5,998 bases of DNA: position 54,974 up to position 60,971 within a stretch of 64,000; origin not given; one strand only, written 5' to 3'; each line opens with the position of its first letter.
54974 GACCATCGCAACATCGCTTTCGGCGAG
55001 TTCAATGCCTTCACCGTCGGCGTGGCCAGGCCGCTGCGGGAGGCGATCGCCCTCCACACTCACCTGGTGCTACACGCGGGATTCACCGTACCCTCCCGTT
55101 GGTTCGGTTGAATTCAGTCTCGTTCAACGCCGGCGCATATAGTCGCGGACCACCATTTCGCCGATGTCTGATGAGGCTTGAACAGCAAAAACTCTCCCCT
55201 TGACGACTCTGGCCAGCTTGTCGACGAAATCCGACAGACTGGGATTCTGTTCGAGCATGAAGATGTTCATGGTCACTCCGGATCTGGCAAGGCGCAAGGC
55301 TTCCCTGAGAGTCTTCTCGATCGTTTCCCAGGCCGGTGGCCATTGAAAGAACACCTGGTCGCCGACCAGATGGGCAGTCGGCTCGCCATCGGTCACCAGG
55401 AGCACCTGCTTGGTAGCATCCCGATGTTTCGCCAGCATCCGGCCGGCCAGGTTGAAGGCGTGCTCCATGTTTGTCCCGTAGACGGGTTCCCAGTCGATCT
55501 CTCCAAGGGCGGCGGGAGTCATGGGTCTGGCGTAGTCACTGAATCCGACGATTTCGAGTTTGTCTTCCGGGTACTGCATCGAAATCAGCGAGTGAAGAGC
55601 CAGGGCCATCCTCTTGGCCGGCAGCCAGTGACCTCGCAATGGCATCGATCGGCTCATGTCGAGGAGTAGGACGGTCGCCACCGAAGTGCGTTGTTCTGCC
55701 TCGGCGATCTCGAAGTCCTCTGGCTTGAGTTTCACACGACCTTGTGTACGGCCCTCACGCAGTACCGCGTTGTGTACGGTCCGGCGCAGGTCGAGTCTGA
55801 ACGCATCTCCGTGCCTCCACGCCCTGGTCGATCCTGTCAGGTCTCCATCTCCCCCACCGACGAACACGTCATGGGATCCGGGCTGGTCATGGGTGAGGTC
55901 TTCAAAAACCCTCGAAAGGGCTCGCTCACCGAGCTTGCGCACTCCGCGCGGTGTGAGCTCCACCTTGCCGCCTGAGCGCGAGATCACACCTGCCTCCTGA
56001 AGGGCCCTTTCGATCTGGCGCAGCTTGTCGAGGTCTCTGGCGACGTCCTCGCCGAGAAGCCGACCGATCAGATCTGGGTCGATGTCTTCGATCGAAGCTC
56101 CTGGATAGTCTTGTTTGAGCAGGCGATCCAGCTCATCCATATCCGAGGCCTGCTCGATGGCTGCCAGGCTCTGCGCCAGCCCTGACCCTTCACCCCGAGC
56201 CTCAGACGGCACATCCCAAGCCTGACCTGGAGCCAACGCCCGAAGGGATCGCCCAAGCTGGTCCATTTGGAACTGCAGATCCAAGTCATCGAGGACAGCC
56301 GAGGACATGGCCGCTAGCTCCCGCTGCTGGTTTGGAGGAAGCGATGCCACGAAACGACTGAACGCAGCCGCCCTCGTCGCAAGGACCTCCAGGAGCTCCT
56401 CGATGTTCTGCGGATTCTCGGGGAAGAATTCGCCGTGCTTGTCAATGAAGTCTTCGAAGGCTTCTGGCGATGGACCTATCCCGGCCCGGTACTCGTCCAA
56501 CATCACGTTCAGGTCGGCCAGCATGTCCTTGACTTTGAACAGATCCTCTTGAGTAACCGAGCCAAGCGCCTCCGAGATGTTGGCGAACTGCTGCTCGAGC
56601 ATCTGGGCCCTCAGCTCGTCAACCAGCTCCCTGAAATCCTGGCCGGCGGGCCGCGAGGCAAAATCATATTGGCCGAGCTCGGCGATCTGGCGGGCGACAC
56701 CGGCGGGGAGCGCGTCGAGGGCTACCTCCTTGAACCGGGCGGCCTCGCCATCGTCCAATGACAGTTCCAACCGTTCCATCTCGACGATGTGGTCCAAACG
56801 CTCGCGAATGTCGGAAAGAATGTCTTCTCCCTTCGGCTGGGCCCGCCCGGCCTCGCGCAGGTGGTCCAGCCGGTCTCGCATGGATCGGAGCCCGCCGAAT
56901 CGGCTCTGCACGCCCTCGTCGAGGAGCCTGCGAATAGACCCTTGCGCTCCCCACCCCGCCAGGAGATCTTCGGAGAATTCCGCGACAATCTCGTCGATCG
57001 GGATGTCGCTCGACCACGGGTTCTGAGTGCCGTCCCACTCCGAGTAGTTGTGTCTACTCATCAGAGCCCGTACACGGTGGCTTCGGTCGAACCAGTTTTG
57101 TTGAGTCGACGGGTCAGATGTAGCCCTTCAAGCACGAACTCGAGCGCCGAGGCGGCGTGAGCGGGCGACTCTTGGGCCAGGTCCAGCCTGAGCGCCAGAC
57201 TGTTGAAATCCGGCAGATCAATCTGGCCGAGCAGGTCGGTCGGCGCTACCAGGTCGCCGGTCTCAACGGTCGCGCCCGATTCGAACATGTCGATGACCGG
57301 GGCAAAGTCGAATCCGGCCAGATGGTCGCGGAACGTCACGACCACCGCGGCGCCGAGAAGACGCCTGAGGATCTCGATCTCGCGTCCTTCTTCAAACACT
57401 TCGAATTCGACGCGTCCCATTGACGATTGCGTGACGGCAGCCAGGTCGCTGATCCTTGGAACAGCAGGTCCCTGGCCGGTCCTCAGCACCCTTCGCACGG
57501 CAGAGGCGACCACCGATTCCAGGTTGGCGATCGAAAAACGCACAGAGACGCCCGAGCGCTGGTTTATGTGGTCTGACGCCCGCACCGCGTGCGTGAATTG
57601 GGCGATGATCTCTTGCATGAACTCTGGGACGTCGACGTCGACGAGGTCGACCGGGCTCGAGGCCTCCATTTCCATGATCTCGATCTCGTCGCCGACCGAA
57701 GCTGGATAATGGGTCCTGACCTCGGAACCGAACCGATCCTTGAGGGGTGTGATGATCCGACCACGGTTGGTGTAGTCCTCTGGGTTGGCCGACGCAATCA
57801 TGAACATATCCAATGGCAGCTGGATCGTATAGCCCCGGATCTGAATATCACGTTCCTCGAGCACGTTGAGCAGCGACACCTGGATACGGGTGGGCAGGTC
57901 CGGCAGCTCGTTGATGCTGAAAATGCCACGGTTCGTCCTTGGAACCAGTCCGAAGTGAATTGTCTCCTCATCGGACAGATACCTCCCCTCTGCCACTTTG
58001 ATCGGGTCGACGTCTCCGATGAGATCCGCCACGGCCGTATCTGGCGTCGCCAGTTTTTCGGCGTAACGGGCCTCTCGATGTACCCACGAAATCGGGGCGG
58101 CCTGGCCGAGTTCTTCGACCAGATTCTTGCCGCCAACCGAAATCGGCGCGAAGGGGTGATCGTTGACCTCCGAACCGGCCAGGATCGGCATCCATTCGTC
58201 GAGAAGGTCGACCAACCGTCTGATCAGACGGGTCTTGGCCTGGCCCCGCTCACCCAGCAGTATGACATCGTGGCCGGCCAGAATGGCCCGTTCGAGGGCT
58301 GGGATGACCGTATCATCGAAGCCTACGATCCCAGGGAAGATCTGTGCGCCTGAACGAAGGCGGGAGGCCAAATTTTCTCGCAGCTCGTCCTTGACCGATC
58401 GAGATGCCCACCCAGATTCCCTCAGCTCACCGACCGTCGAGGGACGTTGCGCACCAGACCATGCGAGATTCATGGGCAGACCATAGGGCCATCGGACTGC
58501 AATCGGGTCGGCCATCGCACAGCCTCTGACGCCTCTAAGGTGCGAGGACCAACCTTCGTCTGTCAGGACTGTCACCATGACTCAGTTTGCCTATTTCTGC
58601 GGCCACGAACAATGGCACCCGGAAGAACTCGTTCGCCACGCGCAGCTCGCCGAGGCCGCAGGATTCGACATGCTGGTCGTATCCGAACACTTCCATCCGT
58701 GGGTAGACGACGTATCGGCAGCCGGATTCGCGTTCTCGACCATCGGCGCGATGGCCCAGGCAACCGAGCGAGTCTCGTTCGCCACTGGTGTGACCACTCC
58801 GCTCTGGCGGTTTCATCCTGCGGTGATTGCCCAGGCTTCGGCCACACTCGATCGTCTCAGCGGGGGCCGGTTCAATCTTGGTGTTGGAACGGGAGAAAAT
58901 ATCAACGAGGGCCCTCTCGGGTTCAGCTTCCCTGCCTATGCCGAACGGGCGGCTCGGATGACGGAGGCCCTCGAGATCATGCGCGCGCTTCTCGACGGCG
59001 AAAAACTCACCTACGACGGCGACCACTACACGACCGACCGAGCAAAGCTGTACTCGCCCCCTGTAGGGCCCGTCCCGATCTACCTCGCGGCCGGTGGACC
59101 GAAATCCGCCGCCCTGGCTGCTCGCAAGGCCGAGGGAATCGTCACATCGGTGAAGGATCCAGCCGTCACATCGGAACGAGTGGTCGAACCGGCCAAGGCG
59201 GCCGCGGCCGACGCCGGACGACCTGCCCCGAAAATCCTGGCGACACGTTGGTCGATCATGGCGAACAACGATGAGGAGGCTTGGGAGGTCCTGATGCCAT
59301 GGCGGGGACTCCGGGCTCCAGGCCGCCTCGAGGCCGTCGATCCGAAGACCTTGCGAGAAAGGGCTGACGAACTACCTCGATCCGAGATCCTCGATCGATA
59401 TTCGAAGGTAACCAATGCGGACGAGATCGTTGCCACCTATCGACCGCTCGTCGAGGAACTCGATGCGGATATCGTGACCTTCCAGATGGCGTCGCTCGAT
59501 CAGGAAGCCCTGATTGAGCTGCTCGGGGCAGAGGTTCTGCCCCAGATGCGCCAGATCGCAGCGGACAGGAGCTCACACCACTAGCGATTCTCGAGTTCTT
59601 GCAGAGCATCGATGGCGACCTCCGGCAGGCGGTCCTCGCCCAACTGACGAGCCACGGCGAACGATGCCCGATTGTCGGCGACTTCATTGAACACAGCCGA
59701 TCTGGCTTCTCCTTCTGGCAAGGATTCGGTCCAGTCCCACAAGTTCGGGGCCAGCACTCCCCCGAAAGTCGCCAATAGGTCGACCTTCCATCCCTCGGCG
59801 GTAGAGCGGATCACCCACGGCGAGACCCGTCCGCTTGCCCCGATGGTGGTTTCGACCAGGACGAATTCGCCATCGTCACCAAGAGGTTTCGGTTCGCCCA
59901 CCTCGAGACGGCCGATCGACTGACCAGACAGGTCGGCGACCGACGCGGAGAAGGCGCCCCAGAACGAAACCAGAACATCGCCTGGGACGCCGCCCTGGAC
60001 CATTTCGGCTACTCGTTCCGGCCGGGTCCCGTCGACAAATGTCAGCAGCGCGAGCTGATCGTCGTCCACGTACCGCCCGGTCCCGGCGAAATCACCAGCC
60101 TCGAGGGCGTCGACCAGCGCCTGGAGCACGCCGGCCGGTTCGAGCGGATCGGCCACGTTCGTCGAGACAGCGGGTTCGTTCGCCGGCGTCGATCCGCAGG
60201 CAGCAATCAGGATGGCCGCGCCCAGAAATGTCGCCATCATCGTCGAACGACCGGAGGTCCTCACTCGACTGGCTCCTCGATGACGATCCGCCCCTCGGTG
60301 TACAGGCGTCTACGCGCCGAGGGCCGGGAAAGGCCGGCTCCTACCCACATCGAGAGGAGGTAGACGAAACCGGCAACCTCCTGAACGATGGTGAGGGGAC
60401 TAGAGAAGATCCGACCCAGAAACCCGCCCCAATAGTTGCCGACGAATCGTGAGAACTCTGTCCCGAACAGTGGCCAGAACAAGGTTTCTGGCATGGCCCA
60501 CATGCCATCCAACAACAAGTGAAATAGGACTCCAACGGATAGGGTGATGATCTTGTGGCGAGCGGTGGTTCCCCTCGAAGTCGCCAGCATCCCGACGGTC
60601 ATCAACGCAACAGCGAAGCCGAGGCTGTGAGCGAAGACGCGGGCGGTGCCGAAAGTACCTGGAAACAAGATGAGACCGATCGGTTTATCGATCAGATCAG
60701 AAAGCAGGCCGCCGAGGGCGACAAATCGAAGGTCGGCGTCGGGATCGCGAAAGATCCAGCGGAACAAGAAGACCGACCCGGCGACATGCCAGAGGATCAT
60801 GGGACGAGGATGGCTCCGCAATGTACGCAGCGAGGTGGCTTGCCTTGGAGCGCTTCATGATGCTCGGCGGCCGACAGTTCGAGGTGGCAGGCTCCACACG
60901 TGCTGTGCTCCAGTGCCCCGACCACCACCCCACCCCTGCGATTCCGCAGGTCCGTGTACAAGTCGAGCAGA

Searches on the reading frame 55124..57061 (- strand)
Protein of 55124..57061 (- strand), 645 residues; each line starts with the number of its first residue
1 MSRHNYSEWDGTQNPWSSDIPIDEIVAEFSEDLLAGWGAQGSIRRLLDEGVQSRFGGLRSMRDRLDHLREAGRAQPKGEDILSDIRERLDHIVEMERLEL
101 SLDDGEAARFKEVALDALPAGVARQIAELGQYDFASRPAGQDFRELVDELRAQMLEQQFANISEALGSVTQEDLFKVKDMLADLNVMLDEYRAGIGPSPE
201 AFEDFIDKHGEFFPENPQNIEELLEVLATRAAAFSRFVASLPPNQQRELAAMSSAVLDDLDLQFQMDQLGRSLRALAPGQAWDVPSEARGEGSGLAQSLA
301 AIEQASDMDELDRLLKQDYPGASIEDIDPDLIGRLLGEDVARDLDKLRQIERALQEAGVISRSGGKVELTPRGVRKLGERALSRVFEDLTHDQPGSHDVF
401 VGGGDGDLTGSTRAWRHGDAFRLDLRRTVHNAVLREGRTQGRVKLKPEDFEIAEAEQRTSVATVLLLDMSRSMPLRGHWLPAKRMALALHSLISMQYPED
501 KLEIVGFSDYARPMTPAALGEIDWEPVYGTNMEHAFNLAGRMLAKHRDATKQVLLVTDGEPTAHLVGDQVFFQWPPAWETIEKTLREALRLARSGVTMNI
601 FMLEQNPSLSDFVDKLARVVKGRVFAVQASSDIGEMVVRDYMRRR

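Call 36: search_protein_families(library=pfam, proteins=[window:55124-57061:-], max_evalue=0.001)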
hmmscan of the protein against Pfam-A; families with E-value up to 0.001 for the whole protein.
window:55124-57061:- (645 aa): 2 families
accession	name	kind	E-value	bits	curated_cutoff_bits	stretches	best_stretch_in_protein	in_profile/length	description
PF13519.12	VWA_2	-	7.3e-08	33.4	27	1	463-560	1-107/107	von Willebrand factor type A domain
PF05762.20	VWA_CoxE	-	0.00047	20.1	26.4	0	417-474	21-70/222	VWA domain containing CoxE-like protein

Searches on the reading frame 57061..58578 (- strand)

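Call 36: search_protein_families(library=pfam, proteins=[window:57061-58578:-], max_evalue=0.001)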
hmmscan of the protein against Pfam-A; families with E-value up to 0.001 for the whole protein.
window:57061-58578:- (505 aa): 5 families
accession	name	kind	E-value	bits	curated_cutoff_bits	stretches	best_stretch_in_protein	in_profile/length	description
PF07728.20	AAA_5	-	7.8e-09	36.1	22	1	169-283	25-139/139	AAA domain (dynein-related subfamily)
PF20030.5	bpMoxR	-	6.9e-07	29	27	0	169-270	56-152/205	MoxR domain in the MoxR-vWA-beta-propeller ternary systems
PF01078.27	Mg_chelatase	-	8.8e-07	29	20.3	0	207-267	97-159/207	Magnesium chelatase, subunit ChlI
PF00158.32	Sigma54_activat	-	2.2e-06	27.9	20.2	1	208-266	85-143/168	Sigma-54 interaction domain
PF07726.17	AAA_3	-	2.9e-05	24.4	27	1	222-272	68-118/131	ATPase family associated with various cellular activities (AAA)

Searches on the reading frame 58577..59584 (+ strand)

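Call 36: search_protein_families(library=pfam, proteins=[window:58577-59584:+], max_evalue=0.001)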
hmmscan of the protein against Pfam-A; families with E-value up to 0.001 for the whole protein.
window:58577-59584:+ (335 aa): 1 family
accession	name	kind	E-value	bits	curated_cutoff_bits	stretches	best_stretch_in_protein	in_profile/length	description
PF00296.26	Bac_luciferase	-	2.5e-58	198.4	27.9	1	4-261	3-271/314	Luciferase-like monooxygenase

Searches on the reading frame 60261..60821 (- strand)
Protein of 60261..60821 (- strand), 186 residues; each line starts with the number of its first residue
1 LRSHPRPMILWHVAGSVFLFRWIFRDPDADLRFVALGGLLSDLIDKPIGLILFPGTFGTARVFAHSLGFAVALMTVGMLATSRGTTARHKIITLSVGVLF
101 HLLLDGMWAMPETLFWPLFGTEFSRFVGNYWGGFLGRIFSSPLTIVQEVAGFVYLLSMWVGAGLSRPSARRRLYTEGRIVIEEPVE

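Call 38: search_protein_families(library=pfam, proteins=[window:60261-60821:-], max_evalue=0.001)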
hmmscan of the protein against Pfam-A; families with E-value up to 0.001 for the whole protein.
window:60261-60821:- (186 aa): 1 family
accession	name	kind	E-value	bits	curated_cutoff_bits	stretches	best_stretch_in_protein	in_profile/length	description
PF04307.19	YdjM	-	1.6e-11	44.4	29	1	15-159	9-161/176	YdjM inner membrane protein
